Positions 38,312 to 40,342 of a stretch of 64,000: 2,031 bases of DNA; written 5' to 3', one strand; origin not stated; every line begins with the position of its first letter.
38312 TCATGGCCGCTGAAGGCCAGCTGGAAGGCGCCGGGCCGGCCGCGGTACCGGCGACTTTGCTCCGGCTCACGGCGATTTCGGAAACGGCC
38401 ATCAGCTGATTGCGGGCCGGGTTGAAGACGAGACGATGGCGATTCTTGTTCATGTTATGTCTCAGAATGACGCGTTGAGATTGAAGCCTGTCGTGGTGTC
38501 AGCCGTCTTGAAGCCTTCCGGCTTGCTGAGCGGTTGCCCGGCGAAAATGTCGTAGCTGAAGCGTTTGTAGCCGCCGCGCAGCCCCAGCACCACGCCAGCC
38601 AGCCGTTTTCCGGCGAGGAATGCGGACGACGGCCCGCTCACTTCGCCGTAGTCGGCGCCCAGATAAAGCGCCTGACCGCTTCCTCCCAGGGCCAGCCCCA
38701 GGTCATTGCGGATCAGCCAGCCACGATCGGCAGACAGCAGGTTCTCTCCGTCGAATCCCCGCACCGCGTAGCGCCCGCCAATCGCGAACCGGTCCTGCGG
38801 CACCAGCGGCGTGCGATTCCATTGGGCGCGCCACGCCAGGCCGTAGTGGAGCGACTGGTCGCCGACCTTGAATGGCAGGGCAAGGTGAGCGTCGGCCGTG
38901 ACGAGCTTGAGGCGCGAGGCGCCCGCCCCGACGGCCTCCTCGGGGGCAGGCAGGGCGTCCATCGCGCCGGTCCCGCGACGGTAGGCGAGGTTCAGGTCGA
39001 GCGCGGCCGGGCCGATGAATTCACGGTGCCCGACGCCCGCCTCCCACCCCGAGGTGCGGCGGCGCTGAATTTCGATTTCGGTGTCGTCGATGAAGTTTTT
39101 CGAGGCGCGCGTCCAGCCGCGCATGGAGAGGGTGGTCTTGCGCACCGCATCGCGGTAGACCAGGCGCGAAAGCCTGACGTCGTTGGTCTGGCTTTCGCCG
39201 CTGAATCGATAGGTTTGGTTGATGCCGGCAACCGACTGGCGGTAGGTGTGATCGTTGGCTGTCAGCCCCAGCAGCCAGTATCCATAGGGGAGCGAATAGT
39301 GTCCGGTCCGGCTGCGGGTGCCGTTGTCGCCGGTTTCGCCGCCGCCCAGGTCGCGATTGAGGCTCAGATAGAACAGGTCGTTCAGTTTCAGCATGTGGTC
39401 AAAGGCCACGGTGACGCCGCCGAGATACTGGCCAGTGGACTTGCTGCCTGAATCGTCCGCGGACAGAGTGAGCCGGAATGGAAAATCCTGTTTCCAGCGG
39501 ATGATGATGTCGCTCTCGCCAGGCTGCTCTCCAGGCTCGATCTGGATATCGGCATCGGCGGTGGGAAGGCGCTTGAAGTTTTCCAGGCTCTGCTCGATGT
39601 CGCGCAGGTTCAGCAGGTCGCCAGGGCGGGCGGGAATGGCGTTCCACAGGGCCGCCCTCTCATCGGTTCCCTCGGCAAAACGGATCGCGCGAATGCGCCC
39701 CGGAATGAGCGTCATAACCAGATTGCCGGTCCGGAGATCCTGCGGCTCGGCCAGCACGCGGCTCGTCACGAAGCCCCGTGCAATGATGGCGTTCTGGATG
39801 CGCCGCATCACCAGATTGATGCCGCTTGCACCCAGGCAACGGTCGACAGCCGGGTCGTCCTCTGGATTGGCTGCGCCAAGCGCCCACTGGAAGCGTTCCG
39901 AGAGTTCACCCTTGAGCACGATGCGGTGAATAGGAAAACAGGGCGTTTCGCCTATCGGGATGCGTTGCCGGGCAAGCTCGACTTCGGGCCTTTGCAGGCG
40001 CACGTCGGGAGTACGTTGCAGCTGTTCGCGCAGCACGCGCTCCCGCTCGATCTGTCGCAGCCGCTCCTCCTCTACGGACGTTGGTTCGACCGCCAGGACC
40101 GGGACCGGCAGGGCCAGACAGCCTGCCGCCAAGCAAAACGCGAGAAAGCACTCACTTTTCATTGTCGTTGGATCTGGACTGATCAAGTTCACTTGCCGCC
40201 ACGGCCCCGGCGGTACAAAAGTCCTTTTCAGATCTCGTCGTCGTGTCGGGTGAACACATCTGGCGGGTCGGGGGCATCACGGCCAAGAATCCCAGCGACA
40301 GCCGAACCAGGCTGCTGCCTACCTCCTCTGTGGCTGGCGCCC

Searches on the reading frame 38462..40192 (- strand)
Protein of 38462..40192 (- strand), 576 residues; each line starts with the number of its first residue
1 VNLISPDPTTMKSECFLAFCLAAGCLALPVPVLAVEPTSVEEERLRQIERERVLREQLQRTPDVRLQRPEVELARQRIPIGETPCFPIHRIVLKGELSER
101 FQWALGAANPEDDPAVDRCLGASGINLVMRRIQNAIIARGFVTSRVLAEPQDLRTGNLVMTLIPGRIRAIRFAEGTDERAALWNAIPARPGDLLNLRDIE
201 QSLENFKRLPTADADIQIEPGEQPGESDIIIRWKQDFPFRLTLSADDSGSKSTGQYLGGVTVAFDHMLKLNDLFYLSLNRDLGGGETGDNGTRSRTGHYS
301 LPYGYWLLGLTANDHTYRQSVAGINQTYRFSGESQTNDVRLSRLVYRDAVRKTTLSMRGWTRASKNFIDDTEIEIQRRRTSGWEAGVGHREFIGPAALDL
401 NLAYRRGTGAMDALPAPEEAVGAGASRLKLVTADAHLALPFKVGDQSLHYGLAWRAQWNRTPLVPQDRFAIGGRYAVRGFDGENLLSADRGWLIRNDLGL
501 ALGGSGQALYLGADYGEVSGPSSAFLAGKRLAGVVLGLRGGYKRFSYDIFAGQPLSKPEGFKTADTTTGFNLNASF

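Call 6: search_protein_families(library=pfam, proteins=[window:38462-40192:-], max_evalue=10)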
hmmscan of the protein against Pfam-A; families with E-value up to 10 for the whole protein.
window:38462-40192:- (576 aa): 4 families
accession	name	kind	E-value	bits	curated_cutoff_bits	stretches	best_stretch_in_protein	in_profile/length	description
PF03865.19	ShlB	-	7.5e-101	338.1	22.7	1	225-540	1-311/311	Haemolysin secretion/activation protein ShlB/FhaC/HecB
PF17287.7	POTRA_3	-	8.3e-20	70.5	27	1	166-220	1-56/56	POTRA domain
PF08479.16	POTRA_2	-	1.6e-15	57.1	24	1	86-165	1-76/76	POTRA domain, ShlB-type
PF07244.20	POTRA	-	0.011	16.9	21.3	1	181-231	18-74/79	Surface antigen variable number repeat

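Call 7: search_protein_families(library=ncbifam, proteins=[window:38462-40192:-], max_evalue=1)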
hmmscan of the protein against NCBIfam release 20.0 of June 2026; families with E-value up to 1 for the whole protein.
window:38462-40192:- (576 aa): 0 families
